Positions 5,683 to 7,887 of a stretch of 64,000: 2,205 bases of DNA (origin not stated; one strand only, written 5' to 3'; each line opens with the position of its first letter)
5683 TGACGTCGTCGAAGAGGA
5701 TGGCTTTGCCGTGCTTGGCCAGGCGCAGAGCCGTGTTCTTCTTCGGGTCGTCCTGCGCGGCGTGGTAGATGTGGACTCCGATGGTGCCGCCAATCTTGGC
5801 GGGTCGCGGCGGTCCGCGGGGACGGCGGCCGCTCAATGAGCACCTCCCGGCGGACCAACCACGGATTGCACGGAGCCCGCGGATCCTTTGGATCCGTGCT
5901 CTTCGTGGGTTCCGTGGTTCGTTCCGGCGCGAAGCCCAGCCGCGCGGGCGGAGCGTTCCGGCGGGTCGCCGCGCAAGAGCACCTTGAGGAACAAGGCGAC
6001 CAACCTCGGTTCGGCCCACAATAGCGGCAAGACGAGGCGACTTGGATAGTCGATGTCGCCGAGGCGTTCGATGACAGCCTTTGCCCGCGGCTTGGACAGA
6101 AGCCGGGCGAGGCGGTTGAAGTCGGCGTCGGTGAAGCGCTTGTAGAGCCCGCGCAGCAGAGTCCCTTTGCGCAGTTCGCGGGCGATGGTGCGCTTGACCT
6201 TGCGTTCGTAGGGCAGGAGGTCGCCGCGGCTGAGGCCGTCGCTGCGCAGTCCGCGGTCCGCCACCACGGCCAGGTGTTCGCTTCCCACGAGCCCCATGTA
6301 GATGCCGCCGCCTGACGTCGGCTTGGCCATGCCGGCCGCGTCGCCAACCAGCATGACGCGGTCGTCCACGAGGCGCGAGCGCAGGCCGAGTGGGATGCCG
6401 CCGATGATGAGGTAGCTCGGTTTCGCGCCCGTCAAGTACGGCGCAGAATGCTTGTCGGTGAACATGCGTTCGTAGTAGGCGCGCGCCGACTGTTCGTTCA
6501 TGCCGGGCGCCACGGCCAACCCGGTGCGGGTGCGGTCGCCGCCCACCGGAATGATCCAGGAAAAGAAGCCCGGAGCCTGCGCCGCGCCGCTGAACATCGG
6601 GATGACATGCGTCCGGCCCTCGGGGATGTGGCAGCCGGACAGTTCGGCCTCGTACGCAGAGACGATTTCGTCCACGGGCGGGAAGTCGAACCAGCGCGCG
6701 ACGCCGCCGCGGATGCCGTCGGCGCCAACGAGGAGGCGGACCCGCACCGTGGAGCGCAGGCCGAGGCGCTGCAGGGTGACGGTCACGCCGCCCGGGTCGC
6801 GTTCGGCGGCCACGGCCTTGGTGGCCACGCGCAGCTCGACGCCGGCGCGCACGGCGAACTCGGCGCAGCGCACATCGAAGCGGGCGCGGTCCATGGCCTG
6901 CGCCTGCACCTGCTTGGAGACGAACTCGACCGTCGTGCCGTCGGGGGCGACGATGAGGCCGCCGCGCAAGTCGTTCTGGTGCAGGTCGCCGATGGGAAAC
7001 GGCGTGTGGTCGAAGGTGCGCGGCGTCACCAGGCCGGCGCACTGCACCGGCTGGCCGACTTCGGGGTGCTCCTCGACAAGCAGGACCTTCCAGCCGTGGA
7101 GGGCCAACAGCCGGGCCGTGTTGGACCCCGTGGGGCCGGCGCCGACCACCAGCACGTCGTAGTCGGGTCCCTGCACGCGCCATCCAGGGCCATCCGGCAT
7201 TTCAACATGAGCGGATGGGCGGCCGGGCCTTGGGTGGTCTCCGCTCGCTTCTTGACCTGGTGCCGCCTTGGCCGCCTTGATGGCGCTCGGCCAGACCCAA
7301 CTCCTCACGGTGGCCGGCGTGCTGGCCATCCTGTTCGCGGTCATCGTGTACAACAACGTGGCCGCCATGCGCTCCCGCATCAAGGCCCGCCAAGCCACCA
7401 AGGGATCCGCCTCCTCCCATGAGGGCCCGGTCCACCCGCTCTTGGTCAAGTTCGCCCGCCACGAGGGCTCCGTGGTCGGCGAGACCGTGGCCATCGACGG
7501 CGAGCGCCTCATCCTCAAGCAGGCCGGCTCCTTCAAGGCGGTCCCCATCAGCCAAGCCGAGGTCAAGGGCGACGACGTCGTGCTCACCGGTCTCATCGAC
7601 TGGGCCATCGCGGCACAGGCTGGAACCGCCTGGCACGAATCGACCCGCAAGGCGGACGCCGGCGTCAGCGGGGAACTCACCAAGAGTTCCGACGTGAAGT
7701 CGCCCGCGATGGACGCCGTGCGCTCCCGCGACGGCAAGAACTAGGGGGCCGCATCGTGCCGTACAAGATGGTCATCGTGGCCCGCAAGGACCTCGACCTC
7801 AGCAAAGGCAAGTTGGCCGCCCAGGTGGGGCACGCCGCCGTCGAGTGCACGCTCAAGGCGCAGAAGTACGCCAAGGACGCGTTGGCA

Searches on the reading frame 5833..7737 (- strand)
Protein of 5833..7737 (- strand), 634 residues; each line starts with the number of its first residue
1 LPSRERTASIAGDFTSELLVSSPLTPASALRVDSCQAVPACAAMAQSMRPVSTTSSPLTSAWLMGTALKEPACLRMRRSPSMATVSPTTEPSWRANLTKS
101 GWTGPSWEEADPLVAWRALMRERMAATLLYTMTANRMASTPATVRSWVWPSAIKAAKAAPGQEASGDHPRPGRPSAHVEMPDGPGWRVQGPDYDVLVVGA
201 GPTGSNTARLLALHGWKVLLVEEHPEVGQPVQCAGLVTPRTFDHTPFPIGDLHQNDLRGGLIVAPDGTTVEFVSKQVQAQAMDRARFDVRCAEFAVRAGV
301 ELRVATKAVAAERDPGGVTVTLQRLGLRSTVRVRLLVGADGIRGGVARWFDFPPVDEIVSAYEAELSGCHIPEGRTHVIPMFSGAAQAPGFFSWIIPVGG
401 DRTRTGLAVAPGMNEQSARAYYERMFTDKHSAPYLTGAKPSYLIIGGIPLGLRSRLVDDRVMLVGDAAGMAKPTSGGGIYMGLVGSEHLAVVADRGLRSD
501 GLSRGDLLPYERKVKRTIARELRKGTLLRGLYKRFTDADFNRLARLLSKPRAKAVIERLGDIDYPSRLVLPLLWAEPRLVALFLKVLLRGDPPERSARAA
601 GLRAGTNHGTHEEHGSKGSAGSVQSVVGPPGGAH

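Call 63: search_protein_families(library=pfam, proteins=[window:5833-7737:-], max_evalue=0.001)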
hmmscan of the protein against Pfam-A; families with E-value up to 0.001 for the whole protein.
window:5833-7737:- (634 aa): 6 families
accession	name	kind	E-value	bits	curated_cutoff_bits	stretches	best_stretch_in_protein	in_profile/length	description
PF01494.25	FAD_binding_3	-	1.3e-19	71.1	22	2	293-482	108-307/349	FAD binding domain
PF01266.30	DAO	-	7.1e-10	39.4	27.9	1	194-233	1-42/353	FAD dependent oxidoreductase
PF13450.12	NAD_binding_8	-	1.7e-05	25.4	21.9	1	197-228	1-32/68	NAD(P)-binding Rossmann-like domain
PF12831.13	FAD_oxidored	-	7.6e-05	22.6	27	1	194-336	1-140/416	FAD dependent oxidoreductase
PF05834.18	Lycopene_cycl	-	0.00025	20.7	23.4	0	194-230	1-39/380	Lycopene cyclase protein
PF07992.20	Pyr_redox_2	-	0.00028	20.8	26.1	0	193-235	1-39/291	Pyridine nucleotide-disulphide oxidoreductase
